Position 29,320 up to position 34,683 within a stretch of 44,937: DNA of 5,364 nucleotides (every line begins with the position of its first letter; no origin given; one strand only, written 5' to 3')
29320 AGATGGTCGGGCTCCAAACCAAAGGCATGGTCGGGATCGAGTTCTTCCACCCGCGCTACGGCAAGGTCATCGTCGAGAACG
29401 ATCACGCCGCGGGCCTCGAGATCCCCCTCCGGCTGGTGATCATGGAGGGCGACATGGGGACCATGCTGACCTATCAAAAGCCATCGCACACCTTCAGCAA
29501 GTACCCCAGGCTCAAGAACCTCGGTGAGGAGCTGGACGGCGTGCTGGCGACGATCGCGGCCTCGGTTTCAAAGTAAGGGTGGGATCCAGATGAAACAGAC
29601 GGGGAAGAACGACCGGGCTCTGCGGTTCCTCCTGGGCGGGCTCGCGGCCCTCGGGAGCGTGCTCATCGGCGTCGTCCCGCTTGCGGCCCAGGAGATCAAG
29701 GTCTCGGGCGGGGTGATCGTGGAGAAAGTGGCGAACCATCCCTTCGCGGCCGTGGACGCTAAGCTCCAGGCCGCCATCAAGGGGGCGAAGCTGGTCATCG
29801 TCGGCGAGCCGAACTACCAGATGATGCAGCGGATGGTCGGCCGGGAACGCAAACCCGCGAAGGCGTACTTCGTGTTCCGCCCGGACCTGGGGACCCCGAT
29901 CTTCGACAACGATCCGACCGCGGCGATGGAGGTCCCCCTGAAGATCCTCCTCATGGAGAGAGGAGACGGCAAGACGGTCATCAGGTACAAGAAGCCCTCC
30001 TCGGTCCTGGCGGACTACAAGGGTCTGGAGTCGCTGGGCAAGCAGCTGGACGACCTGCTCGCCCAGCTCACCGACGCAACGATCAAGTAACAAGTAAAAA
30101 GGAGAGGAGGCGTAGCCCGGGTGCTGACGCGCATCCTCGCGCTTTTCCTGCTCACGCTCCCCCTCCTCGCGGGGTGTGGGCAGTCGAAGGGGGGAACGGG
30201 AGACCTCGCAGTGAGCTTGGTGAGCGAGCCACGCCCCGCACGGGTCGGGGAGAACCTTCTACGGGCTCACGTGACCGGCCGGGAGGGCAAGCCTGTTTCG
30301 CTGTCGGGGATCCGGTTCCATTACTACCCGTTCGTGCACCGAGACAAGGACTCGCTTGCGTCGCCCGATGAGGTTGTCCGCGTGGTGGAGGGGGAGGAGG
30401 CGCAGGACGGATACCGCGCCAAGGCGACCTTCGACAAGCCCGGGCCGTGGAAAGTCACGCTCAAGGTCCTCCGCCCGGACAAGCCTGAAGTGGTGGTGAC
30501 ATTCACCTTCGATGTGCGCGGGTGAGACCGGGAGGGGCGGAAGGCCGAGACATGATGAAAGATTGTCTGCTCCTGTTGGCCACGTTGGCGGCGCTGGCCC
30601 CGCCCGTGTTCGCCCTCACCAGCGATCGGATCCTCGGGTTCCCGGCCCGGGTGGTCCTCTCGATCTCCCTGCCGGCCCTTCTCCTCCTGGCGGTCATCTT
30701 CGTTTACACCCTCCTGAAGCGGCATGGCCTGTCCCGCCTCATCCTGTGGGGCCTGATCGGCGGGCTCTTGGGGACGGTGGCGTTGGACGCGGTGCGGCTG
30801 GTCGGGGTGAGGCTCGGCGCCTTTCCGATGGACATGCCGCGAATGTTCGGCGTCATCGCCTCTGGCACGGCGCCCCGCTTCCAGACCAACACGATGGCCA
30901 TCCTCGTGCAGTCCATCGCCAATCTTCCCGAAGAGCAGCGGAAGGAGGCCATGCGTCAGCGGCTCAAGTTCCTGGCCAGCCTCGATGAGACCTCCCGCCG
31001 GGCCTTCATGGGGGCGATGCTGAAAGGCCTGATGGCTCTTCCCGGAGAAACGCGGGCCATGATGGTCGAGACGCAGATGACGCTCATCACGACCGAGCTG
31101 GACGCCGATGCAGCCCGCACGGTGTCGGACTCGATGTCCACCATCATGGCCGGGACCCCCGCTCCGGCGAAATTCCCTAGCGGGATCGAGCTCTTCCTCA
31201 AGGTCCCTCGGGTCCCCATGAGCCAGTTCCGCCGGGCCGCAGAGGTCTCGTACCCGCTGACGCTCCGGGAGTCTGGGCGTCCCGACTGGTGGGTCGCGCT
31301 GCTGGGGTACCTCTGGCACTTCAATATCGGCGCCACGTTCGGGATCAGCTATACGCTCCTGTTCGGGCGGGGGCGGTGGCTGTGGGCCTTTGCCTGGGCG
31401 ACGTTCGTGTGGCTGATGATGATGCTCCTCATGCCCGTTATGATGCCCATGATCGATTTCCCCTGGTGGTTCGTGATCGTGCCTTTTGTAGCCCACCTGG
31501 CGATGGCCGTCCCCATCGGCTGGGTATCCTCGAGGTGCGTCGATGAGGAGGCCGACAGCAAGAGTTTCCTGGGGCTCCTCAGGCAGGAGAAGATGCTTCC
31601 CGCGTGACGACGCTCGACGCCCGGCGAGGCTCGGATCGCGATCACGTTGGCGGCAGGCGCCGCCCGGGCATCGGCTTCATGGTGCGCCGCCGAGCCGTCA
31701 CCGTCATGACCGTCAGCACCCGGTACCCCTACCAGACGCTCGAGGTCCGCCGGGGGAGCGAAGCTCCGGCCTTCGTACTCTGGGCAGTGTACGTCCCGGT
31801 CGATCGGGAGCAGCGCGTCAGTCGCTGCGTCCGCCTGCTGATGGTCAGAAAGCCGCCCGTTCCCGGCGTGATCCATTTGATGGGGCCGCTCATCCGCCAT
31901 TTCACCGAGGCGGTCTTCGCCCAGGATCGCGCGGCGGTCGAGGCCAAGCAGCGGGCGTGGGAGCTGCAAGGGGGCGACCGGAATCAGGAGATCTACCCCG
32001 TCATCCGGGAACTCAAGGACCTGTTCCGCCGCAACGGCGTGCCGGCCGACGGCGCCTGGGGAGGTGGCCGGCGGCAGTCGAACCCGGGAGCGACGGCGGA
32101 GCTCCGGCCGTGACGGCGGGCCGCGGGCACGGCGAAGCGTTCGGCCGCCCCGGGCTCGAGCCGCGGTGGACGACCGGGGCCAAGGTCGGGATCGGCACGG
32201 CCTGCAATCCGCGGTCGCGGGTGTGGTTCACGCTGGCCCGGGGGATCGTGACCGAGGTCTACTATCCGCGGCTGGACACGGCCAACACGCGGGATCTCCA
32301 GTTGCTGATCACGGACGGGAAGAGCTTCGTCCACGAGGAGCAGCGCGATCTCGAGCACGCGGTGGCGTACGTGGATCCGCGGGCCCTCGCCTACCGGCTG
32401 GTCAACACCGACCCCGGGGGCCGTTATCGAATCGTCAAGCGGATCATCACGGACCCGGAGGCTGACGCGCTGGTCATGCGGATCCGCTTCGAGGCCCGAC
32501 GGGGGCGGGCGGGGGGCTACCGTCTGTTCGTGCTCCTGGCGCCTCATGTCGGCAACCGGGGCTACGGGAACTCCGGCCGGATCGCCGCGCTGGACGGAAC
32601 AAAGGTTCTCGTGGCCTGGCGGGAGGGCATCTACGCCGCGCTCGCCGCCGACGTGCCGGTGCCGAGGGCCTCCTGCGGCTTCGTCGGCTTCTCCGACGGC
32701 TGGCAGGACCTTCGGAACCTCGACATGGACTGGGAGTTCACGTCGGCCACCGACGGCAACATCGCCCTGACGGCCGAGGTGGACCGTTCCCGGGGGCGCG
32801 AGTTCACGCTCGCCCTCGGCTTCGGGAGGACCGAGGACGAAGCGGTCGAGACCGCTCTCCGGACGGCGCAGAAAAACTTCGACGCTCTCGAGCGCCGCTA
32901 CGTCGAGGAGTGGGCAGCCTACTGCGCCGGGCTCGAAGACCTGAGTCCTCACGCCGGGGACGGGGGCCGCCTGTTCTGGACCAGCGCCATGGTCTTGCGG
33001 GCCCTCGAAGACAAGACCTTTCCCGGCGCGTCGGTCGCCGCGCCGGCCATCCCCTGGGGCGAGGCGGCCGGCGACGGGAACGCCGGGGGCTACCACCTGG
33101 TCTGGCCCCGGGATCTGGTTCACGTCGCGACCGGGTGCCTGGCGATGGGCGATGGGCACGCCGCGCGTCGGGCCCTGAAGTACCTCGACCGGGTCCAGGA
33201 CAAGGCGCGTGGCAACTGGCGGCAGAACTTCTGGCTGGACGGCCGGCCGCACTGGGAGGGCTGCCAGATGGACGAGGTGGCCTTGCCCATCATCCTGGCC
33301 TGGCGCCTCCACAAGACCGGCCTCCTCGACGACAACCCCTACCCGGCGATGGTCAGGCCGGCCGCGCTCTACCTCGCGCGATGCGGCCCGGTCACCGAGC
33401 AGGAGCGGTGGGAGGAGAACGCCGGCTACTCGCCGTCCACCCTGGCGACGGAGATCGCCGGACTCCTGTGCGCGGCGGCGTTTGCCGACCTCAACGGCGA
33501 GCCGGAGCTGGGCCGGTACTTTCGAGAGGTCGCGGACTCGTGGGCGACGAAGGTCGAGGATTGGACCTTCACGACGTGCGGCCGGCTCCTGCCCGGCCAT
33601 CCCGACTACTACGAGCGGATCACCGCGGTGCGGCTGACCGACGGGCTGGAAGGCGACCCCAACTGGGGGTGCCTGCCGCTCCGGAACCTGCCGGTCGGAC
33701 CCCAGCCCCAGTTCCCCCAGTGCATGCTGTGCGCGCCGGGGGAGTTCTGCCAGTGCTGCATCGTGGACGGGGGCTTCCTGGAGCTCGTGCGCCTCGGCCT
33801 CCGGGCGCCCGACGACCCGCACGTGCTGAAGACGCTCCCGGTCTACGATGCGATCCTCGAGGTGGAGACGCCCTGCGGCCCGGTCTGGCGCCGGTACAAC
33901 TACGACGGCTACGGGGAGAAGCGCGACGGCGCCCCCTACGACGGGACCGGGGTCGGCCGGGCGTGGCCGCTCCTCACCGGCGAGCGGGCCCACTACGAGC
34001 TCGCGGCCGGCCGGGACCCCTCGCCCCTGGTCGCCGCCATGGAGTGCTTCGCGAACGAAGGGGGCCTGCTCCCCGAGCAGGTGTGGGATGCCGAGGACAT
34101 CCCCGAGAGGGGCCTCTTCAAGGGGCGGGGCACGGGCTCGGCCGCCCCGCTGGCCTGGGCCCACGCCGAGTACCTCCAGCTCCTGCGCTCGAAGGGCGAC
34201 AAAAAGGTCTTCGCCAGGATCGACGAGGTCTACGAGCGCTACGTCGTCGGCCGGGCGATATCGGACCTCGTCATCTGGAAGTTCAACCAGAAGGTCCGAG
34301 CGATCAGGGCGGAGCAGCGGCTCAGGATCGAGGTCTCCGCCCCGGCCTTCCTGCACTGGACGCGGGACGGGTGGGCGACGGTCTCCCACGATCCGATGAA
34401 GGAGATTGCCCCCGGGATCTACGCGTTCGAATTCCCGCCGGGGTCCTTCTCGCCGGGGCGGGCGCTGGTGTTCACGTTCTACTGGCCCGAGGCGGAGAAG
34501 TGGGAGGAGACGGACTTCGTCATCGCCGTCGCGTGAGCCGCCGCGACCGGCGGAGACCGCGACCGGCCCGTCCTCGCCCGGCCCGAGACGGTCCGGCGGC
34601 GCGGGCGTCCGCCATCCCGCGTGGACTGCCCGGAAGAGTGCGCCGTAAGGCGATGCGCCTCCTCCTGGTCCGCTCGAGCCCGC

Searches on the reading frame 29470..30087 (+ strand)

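Call 25: search_protein_families(library=pfam, proteins=[window:29470-30087:+], max_evalue=0.0001)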
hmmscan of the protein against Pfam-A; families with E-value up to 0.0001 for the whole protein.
window:29470-30087:+ (206 aa): 1 family
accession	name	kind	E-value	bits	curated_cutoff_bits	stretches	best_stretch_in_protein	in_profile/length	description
PF03625.19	DUF302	-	5.9e-12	45.7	23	1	119-176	7-63/63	Domain of unknown function DUF302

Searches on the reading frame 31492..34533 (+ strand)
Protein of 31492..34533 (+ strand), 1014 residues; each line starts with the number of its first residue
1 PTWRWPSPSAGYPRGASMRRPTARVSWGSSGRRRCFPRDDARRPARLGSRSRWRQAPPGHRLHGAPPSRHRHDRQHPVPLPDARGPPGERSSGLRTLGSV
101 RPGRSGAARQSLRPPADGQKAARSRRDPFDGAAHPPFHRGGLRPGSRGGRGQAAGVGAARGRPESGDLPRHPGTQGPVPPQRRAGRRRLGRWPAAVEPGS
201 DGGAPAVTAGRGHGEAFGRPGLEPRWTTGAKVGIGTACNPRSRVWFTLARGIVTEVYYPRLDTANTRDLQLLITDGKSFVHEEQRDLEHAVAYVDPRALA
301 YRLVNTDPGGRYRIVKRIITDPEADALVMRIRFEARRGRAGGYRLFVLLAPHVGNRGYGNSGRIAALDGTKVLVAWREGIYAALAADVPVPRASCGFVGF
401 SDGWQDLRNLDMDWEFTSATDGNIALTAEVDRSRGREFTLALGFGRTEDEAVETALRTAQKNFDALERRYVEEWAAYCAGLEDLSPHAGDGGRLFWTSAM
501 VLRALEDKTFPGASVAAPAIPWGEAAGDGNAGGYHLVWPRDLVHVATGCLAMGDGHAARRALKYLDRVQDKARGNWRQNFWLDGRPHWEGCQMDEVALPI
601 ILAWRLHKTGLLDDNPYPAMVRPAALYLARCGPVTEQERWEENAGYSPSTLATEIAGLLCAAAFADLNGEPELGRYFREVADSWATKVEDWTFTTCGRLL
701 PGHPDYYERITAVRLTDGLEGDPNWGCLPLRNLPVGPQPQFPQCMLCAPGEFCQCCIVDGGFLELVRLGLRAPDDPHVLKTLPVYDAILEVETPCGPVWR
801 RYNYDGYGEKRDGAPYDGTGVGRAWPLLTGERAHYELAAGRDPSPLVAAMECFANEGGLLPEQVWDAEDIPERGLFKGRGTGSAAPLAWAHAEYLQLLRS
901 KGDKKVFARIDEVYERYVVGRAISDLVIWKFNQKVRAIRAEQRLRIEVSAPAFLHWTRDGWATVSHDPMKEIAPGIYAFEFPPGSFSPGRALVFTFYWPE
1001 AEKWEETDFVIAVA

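Call 25: search_protein_families(library=pfam, proteins=[window:31492-34533:+], max_evalue=0.0001)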
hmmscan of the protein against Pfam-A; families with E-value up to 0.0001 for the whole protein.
window:31492-34533:+ (1014 aa): 2 families
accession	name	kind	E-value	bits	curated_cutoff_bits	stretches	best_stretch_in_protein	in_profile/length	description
PF09137.17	Glucodextran_N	-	5.7e-103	344.5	24.1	1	216-478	1-262/263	Glucodextranase, domain N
PF00723.27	Glyco_hydro_15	-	1.2e-33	117.1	22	1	582-897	113-425/427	Glycosyl hydrolases family 15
